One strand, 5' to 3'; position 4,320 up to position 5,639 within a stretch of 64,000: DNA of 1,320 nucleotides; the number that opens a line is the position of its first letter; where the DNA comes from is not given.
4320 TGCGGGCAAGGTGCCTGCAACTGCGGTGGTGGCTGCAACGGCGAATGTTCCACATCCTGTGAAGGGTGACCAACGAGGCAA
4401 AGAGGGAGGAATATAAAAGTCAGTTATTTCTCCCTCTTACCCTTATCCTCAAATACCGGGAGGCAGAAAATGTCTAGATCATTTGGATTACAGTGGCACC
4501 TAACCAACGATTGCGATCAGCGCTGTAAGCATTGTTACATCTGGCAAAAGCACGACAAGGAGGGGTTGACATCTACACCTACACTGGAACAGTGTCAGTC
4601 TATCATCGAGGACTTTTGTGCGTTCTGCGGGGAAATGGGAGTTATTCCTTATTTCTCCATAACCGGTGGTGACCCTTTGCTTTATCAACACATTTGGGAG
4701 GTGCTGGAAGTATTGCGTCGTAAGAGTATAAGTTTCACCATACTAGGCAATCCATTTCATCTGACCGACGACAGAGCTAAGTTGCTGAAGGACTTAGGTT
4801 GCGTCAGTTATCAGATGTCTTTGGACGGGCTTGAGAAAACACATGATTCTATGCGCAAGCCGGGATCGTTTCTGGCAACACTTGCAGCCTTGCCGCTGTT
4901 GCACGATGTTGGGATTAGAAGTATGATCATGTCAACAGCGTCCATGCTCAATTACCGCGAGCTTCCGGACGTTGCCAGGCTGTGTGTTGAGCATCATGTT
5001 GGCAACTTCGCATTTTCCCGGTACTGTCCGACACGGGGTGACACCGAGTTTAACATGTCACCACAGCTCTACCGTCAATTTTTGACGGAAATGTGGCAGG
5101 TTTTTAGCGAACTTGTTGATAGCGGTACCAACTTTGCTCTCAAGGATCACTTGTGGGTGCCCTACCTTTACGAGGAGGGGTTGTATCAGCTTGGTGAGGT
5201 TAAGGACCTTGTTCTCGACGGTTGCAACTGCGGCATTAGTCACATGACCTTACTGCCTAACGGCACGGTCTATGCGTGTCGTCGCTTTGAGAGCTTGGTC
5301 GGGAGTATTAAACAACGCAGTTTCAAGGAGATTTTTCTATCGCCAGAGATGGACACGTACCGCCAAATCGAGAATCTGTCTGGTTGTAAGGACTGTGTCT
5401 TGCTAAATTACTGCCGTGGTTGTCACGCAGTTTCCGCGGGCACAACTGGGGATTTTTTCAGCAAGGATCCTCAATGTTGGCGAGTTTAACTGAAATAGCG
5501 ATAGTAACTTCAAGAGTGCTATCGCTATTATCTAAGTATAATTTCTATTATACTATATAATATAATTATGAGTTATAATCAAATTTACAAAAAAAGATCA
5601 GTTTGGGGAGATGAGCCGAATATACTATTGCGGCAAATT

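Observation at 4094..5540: Horizontally acquired RiPP-like pair: Cys-rich precursor peptide plus radical-SAM/SPASM enzyme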

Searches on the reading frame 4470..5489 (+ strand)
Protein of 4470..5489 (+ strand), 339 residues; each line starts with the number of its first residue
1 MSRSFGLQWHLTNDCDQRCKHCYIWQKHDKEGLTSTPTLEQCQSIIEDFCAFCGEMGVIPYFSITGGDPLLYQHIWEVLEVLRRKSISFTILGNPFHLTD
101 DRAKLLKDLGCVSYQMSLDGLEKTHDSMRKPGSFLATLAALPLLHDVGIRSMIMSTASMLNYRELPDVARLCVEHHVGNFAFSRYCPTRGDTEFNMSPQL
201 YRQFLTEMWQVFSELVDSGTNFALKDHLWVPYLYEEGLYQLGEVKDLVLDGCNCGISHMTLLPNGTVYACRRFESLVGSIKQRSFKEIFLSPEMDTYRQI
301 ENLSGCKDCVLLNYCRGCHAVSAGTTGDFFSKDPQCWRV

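Call 4: search_protein_families(library=pfam, proteins=[window:4470-5489:+], max_evalue=0.01)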
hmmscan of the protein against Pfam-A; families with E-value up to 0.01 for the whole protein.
window:4470-5489:+ (339 aa): 3 families
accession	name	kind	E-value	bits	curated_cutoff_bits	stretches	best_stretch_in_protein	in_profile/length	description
PF04055.27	Radical_SAM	-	2.9e-20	73.5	29.5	1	11-170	3-164/166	Radical SAM superfamily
PF13186.11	SPASM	-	2.3e-08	34.6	21.5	1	252-309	1-66/67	Iron-sulfur cluster-binding domain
PF13353.11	Fer4_12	-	0.0069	17.1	22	1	12-84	12-76/137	4Fe-4S single cluster domain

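Call 5: search_protein_families(library=ncbifam, proteins=[window:4470-5489:+], max_evalue=0.01)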
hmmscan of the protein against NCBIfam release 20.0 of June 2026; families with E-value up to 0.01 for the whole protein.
window:4470-5489:+ (339 aa): 65 families (the best 25 are shown)
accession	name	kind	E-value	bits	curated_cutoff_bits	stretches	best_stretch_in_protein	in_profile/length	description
TIGR04340.1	rSAM_ACGX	hypoth_equivalog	6.3e-129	430.1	400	1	4-338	2-339/341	radical SAM/SPASM domain protein, ACGX system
TIGR04082.1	rSAM_for_selen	equivalog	1.7e-61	208.5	350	1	3-336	197-515/516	thio(seleno)oxazole modification radical SAM maturase SbtM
TIGR04545.1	rSAM_ahbD_hemeb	equivalog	1.1e-29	104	500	1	8-336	3-335/339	heme b synthase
TIGR04053.2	TIGR04053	equivalog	9.1e-28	97.5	395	2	6-208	9-210/366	TIGR04053 family radical SAM/SPASM domain-containing protein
TIGR04051.1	rSAM_NirJ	equivalog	2e-26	92.8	515.45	1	9-337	6-347/354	heme d1 biosynthesis radical SAM protein NirJ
TIGR04055.1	rSAM_NirJ2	equivalog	2.2e-26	93.2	500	1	8-336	3-322/326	putative heme d1 biosynthesis radical SAM protein NirJ2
TIGR04054.1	rSAM_NirJ1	equivalog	7.8e-26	90.6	650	1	8-337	39-381/387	putative heme d1 biosynthesis radical SAM protein NirJ1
TIGR04303.1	GeoRSP_rSAM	equivalog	8e-24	84.8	400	1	6-337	6-325/325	GeoRSP system radical SAM/SPASM protein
TIGR04546.1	rSAM_ahbC_deAc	equivalog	3.3e-23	82.1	650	1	8-337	42-384/390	12,18-didecarboxysiroheme deacetylase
TIGR04347.1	pseudo_SAM_Halo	equivalog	2.9e-22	79.5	525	2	8-191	41-219/390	TIGR04347 family pseudo-SAM/SPASM protein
TIGR04250.1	SCM_rSAM_ScmE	equivalog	5.6e-22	78.1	400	2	10-175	8-168/358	SynChlorMet cassette radical SAM/SPASM protein ScmE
TIGR03962.1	mycofact_rSAM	equivalog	2.4e-21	76.3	265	1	6-336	13-331/339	mycofactocin radical SAM maturase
TIGR04133.1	rSAM_w_lipo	hypoth_equivalog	1.2e-19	70.4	425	1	7-318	26-330/350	TIGR04133 family radical SAM/SPASM protein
TIGR04251.1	SCM_rSAM_ScmF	equivalog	4.3e-17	62.5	400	1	8-191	7-189/353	SynChlorMet cassette radical SAM/SPASM protein ScmF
NF033640.1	N_Twi_rSAM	subfamily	4.6e-16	58.9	170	1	8-207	114-331/398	twitch domain-containing radical SAM protein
TIGR03942.1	sulfatase_rSAM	equivalog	2.4e-15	56.5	349.45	1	13-318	9-324/363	anaerobic sulfatase maturase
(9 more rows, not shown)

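Call 10: find_homologous_proteins(query=window:4470-5489:+, max_evalue=1e-20)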
Query window:4470-5489:+ (339 aa): 2013 proteins with E <= 1e-20 among 3461 candidates; the best 120 are listed.
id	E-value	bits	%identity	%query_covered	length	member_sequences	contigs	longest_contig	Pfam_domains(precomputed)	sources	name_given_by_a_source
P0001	6.1e-239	810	100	100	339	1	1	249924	PF13186.12,PF04055.28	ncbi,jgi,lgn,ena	ncbi:MAG: radical SAM/SPASM domain protein, ACGX system [Patescibacteria group bacterium]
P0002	1.2e-187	641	78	100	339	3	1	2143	PF13186.12,PF04055.28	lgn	-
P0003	2.0e-187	640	77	100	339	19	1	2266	PF13186.12,PF04055.28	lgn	-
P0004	1.6e-182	624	74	100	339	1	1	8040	PF13186.12,PF04055.28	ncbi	-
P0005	3.9e-181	620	72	100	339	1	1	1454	PF13186.12,PF04055.28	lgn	-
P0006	1.4e-178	611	73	100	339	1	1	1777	PF13186.12,PF04055.28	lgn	-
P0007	1.4e-178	611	71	100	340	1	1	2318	PF13186.12,PF04055.28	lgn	-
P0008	4.7e-178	609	72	100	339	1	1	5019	PF13186.12,PF04055.28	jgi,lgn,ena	-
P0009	5.1e-178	609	73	100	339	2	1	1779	PF13186.12,PF04055.28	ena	-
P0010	8.2e-178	609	72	100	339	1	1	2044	PF13186.12,PF04055.28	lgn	-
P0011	1.3e-176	605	70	100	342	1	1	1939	PF13186.12,PF04055.28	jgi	jgi:radical SAM/SPASM domain protein of ACGX system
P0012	2.0e-176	604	70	100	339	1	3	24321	PF13186.12,PF04055.28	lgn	-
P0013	2.7e-176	604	73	100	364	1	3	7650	PF13186.12,PF04055.28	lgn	-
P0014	1.2e-175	602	70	100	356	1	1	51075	PF13186.12,PF04055.28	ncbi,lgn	-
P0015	2.4e-175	601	72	100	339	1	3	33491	PF13186.12,PF04055.28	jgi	jgi:radical SAM/SPASM domain protein of ACGX system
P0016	4.8e-175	600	70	100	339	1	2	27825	PF13186.12,PF04055.28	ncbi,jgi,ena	-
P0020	3.6e-172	590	71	100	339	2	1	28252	PF13186.12,PF04055.28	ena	-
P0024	2.3e-169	581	68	100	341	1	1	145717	PF13186.12,PF04055.28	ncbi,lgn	-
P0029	2.2e-165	568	68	100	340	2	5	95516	PF13186.12,PF04055.28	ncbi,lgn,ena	-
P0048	6.5e-139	481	59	100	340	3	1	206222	PF13186.12,PF04055.28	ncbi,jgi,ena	ncbi:MAG: radical SAM protein [Patescibacteria group bacterium]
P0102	2.5e-120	420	52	99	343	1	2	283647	PF13186.12,PF04055.28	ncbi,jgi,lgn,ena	ncbi:MAG: radical SAM/SPASM domain protein, ACGX system [Candidatus Paceibacterota bacterium]|jgi:ra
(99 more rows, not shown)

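Call 13: find_related_loci(query=window:4470-5489:+, collection=genome_contigs, flank=6000)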
Query window:4470-5489:+ (339 aa) in genome_contigs; peptide patterns used: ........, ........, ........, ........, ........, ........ (x = any residue, [..] = any of these).
58 stretches matched a pattern; 4 encode a relative of the query (tblastn E <= 1e-3); 4 distinct loci.
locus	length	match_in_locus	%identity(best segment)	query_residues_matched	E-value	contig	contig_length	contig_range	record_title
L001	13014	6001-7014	70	1-338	2e-177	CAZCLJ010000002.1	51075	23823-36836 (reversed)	MAG TPA_asm: uncultured Hyphomicrobiales bacterium isolate SRP192927_co3_222 genome assembly, contig: NODE_1087_length_5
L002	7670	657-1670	71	1-338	4e-175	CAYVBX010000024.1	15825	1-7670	MAG TPA_asm: uncultured Candidatus Peribacteria bacterium isolate SRP241326_co2_311 genome assembly, contig: NODE_4991_l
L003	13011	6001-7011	53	1-337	5e-122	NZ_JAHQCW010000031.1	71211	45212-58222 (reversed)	Diplocloster agilis strain ASD5720 Scaffold_31, whole genome shotgun sequence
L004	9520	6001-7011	45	1-338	3e-102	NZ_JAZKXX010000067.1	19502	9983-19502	MAG: Methanobrevibacter sp. isolate T1900045112_TC20190106.MAGScoT_cleanbin_000022 SGB_4795_k141_1798661, whole genome s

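Call 16: search_protein_families(library=ncbifam, proteins=[L003:7806-8015:+, L004:7247-7444:-], max_evalue=10)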
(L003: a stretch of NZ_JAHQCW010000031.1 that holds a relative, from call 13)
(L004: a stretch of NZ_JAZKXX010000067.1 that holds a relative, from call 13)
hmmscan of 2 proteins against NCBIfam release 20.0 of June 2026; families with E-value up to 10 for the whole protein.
L003:7806-8015:+ (69 aa): 0 families

L004:7247-7444:- (65 aa): 0 families

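Call 21: find_encoding_contigs(protein=P0024, flank=5000, max_places=2)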
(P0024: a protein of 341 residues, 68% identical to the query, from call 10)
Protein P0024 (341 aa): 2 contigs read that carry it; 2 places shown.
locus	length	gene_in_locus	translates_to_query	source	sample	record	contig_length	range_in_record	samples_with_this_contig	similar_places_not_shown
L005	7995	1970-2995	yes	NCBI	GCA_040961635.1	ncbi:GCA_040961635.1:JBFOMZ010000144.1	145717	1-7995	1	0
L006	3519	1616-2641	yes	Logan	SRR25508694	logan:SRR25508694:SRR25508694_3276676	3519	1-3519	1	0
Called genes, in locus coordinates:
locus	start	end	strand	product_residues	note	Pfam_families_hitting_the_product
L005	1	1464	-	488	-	?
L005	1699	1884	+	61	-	-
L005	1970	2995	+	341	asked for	PF04055:Radical_SAM, PF13186:SPASM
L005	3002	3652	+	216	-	PF13489:Methyltransf_23, PF02353:CMAS (weak), PF03848:TehB, PF13649:Methyltransf_25, PF13847:Methyltransf_31, PF08241:Methyltransf_11, PF08242:Methyltransf_12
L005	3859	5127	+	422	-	PF18962:Por_Secre_tail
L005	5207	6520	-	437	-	-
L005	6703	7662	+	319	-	PF01636:APH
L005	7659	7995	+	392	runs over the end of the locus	PF00483:NTP_transferase (weak), PF12804:NTP_transf_3, PF00334:NDK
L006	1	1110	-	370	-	?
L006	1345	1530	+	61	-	-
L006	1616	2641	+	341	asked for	PF04055:Radical_SAM, PF13186:SPASM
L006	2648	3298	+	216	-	PF13489:Methyltransf_23, PF02353:CMAS (weak), PF03848:TehB, PF13649:Methyltransf_25, PF13847:Methyltransf_31, PF08241:Methyltransf_11, PF08242:Methyltransf_12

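Call 22: find_encoding_contigs(protein=P0029, flank=5000, max_places=2)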
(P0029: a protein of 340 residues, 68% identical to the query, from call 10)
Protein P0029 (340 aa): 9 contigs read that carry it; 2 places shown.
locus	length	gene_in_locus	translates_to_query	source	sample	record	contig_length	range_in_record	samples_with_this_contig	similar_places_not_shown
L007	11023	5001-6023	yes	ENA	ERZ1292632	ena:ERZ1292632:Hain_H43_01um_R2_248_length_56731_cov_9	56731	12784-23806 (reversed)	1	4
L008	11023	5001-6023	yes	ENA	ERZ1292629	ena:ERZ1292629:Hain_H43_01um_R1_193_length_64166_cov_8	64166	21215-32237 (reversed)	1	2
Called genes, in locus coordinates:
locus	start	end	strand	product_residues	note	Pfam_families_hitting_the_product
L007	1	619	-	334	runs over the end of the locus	PF13310:Virulence_RhuM, PF02661:Fic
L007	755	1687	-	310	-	PF02661:Fic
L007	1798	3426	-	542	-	PF16927:HisKA_7TM, PF00512:HisKA, PF02518:HATPase_c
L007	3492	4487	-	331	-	PF12147:Methyltransf_20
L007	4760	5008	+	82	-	-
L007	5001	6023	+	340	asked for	PF04055:Radical_SAM, PF13186:SPASM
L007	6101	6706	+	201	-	PF05891:Methyltransf_PK (weak), PF13489:Methyltransf_23, PF02353:CMAS (weak), PF03848:TehB, PF13847:Methyltransf_31, PF08241:Methyltransf_11, PF08242:Methyltransf_12, PF13649:Methyltransf_25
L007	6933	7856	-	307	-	PF13489:Methyltransf_23, PF13847:Methyltransf_31 (weak), PF13649:Methyltransf_25 (faint)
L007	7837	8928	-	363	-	-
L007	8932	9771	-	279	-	PF13489:Methyltransf_23, PF00398:RrnaAD (weak), PF13847:Methyltransf_31, PF08241:Methyltransf_11, PF08242:Methyltransf_12, PF13649:Methyltransf_25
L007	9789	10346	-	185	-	PF02775:TPP_enzyme_C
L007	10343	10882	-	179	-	-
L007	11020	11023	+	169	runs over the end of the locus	PF13302:Acetyltransf_3, PF00583:Acetyltransf_1, PF13523:Acetyltransf_8 (weak), PF13673:Acetyltransf_10 (weak), PF13508:Acetyltransf_7 (weak)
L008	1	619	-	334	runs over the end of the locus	PF13310:Virulence_RhuM, PF02661:Fic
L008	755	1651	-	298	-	PF02661:Fic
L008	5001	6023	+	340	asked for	PF04055:Radical_SAM, PF13186:SPASM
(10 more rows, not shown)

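Call 23: find_encoding_contigs(protein=P0048, flank=5000, max_places=2)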
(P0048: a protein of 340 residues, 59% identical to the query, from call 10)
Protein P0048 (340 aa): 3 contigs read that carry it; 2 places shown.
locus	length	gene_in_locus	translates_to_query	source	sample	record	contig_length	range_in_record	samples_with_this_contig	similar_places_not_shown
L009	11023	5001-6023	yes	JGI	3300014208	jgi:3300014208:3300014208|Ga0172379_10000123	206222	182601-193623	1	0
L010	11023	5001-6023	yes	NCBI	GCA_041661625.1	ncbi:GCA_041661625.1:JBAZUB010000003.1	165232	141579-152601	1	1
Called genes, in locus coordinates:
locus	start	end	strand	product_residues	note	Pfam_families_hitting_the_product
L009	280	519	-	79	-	-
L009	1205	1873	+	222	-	PF05257:CHAP (weak)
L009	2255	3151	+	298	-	-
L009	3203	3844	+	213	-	-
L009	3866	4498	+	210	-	PF13485:Peptidase_MA_2 (faint)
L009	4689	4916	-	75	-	-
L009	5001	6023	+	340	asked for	PF04055:Radical_SAM, PF13186:SPASM (weak)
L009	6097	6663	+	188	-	PF13489:Methyltransf_23, PF03848:TehB, PF13847:Methyltransf_31, PF08241:Methyltransf_11, PF08242:Methyltransf_12, PF13649:Methyltransf_25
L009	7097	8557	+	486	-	PF16927:HisKA_7TM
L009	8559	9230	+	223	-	PF16927:HisKA_7TM (weak)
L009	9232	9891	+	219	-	PF16927:HisKA_7TM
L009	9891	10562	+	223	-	PF16927:HisKA_7TM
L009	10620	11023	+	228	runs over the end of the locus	PF00765:Autoind_synth, PF13444:Acetyltransf_5, PF21926:FeeM, PF12261:T_hemolysin (faint)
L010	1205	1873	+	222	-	PF05257:CHAP (weak)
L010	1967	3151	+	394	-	-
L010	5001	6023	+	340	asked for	PF04055:Radical_SAM, PF13186:SPASM (weak)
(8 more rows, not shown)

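Call 25: find_related_loci(query=A2, collection=metagenome_contigs, flank=8000)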
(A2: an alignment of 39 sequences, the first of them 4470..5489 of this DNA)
Query A2 (339 aa) in metagenome_contigs; peptide patterns used: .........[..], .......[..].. (x = any residue, [..] = any of these).
598 stretches matched a pattern (row limit reached: there are more); 559 encode a relative of the query (tblastn E <= 1e-3); the best 80 are kept; 80 distinct loci.
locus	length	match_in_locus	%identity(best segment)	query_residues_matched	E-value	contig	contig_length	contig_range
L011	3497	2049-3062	72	1-338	0e+0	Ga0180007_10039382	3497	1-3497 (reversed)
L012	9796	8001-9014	71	1-338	6e-174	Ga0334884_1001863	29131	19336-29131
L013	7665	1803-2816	71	1-338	3e-174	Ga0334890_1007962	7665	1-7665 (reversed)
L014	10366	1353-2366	71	1-338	6e-172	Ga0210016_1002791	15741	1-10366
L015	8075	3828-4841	71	1-338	5e-172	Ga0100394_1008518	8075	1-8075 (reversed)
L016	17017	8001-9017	68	1-338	6e-162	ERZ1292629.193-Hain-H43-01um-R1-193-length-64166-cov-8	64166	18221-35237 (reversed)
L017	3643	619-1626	65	1-339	4e-163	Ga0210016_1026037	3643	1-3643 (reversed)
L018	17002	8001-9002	62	1-338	9e-151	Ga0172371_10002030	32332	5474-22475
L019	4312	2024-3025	60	1-338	3e-152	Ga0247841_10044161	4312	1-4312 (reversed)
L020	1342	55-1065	59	3-339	1e-153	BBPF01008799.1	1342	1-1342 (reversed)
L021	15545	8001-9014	54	3-338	2e-129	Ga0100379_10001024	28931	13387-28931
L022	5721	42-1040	55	5-338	1e-128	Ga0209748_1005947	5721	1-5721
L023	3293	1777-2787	55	2-338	8e-133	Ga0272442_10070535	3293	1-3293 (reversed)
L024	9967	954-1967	54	3-338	4e-127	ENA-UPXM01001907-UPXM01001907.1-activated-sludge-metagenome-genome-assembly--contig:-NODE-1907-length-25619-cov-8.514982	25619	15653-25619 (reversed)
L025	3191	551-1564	54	3-338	2e-131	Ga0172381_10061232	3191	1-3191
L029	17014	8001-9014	52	3-338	1e-123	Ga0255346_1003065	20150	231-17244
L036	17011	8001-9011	51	4-338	3e-117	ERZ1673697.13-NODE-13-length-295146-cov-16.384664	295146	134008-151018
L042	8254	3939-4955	50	1-338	3e-116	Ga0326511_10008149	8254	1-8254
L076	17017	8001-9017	45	1-338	1e-109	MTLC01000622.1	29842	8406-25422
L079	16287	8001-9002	48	5-338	9e-110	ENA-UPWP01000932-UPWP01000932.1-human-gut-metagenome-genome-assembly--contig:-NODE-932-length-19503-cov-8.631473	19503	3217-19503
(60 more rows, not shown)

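Call 32: search_protein_families(library=ncbifam, proteins=[L079:7251-7439:+, L076:7580-7882:+, L036:7664-7879:+, L024:662-862:+, L042:3631-3876:+], max_evalue=10)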
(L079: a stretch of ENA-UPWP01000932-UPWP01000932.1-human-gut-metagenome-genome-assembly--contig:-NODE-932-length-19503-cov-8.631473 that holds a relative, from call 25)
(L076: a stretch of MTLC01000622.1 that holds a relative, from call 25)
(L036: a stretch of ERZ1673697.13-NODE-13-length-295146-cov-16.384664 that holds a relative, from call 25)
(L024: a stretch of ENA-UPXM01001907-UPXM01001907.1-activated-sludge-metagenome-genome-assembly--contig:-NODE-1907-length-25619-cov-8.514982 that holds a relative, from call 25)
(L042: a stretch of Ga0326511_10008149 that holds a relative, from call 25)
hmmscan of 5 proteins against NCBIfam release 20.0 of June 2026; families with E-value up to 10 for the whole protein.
L079:7251-7439:+ (62 aa): 1 family
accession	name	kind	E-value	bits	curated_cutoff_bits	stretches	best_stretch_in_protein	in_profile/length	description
TIGR04341.1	target_ACGX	subfamily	1.3e-07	32.2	28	1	28-62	25-65/65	ACGX-repeat peptide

L076:7580-7882:+ (100 aa): 1 family
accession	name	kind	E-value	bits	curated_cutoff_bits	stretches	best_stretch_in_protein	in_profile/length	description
TIGR04341.1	target_ACGX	subfamily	9e-14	51.9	28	2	19-80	3-64/65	ACGX-repeat peptide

L036:7664-7879:+ (71 aa): 1 family
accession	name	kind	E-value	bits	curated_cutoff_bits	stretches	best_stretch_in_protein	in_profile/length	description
TIGR04117.1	Syntroph_Cxxx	paralog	0.09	12.9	50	1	33-70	46-85/98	Cys-Xaa-Xaa-Xaa repeat radical SAM target protein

L024:662-862:+ (66 aa): 1 family
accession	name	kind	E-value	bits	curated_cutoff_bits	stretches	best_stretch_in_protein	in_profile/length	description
NF038009.1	TatB_1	subfamily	0.15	12.3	100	1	7-56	9-58/70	twin-arginine translocation system-associated protein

L042:3631-3876:+ (81 aa): 5 families
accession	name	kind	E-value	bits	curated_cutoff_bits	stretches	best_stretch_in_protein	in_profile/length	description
NF001605.0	PRK00398.1-2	equivalog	0.47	10.4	63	0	50-72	6-28/43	DNA-directed RNA polymerase subunit P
TIGR04341.1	target_ACGX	subfamily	1.7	9.3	28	0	19-70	14-62/65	ACGX-repeat peptide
NF011024.0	PRK14453.1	equivalog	3.6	6.7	468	1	15-36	318-339/348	23S rRNA (adenine(2503)-C(8))-methyltransferase Cfr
NF000424.4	CfrAB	exception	5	6.4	530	1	14-36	313-335/338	Cfr family 23S rRNA (adenine(2503)-C(8))-methyltransferase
TIGR04432.1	rSAM_Cfr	equivalog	7.1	5.8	550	0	15-36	316-337/341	Cfr family 23S rRNA (adenine(2503)-C(8))-methyltransferase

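Call 36: search_solved_structures(query=window:4470-5489:+, max_evalue=0.001)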
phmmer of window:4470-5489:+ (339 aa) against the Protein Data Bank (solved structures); distinct sequences matched with E-value up to 0.001: 5.
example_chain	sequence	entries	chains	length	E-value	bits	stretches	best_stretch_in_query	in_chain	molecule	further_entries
6efn_A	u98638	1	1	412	9e-12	47.6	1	10-182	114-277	Sporulation killing factor maturation protein SkfB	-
5v1q_A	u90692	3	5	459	1.7e-09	40.1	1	13-320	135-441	Radical SAM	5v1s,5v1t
5wgg_A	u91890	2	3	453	8e-09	37.9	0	7-129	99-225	Radical SAM domain protein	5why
7vob_C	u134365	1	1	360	2.3e-07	33.1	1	55-182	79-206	Cytosylglucuronate decarboxylase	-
7voc_C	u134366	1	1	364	2.4e-07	33.1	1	55-182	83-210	Cytosylglucuronate decarboxylase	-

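Call 41: find_encoding_contigs(protein=P0015, flank=6000, max_places=1)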
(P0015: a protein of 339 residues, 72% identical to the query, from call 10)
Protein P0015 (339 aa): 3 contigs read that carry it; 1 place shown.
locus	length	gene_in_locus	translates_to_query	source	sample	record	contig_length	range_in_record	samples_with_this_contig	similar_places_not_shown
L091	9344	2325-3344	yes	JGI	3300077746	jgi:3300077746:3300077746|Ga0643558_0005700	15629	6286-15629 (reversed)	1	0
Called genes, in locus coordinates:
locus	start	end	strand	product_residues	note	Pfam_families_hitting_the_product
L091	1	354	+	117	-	?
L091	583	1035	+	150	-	PF01381:HTH_3 (weak)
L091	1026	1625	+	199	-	PF02661:Fic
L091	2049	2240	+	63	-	-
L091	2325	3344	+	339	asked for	PF04055:Radical_SAM, PF13186:SPASM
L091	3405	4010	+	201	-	PF05891:Methyltransf_PK, PF05175:MTS (weak), PF13489:Methyltransf_23, PF03848:TehB, PF13847:Methyltransf_31, PF08241:Methyltransf_11, PF08242:Methyltransf_12, PF13649:Methyltransf_25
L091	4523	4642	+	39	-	-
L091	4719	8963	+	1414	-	PF18657:YDG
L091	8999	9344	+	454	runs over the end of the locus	PF13290:CHB_HEX_C_1, PF13287:Fn3_assoc, PF01471:PG_binding_1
